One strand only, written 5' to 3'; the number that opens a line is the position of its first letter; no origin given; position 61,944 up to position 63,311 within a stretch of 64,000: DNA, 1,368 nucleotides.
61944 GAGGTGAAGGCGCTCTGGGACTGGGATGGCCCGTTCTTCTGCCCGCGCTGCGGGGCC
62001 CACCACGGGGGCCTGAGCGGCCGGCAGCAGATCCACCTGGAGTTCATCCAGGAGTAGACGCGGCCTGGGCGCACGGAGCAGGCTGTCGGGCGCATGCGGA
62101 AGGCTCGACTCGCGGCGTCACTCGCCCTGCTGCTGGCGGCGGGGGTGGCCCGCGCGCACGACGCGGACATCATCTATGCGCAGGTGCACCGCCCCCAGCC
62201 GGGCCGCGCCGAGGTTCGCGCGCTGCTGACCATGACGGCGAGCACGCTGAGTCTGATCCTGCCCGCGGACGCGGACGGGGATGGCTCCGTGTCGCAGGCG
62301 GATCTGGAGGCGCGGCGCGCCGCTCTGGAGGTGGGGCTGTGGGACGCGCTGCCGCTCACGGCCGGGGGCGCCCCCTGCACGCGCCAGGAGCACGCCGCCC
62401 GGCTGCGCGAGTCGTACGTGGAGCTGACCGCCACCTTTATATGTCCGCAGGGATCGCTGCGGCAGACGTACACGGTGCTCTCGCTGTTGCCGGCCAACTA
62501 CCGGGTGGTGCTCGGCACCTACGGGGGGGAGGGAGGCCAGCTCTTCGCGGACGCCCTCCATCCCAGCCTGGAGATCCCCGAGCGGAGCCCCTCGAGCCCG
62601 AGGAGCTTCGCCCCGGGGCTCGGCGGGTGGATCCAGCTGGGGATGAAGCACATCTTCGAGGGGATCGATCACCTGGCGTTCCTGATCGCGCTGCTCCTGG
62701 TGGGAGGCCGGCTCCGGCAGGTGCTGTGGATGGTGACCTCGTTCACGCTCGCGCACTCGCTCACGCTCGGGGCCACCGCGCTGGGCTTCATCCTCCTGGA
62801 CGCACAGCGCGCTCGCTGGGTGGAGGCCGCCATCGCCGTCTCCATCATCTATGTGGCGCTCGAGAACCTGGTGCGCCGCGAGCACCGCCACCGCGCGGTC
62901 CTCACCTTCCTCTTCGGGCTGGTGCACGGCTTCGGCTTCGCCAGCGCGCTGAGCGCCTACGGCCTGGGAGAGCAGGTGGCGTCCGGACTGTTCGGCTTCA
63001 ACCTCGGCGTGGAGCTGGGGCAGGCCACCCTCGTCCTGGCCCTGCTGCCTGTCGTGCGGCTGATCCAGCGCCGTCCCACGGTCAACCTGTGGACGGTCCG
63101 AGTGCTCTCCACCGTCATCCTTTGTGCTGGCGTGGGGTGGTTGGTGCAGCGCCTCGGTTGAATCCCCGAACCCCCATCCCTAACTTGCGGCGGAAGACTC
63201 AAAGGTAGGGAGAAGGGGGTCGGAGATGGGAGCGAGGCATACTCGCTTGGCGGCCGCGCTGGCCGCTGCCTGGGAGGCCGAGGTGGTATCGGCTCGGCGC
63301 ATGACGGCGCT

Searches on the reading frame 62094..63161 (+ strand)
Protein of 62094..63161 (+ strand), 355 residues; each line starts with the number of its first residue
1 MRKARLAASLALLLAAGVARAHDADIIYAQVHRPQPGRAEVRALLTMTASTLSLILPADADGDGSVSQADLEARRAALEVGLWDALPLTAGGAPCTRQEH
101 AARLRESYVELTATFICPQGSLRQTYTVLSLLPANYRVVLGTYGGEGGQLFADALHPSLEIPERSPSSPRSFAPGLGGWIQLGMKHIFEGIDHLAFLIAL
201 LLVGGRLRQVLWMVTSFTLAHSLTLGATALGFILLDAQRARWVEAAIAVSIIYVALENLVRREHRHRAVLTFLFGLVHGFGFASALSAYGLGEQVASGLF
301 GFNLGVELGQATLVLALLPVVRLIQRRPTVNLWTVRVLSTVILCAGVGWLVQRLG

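Call 15: search_protein_families(library=pfam, proteins=[window:62094-63161:+], max_evalue=0.0001)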
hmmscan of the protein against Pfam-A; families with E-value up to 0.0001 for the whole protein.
window:62094-63161:+ (355 aa): 2 families
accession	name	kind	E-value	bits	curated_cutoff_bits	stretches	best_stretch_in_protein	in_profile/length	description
PF13795.12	HupE_UreJ_2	-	1.6e-41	142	24.5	1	180-326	2-154/156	HupE / UreJ protein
PF04955.18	HupE_UreJ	-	5.3e-07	29.8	23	1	182-347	24-177/179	HupE / UreJ protein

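Call 43: find_encoding_contigs(protein=window:62094-63161:+, flank=10000, max_places=1)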
Protein window:62094-63161:+ (355 aa): no gene with exactly this product is on record in the collection.
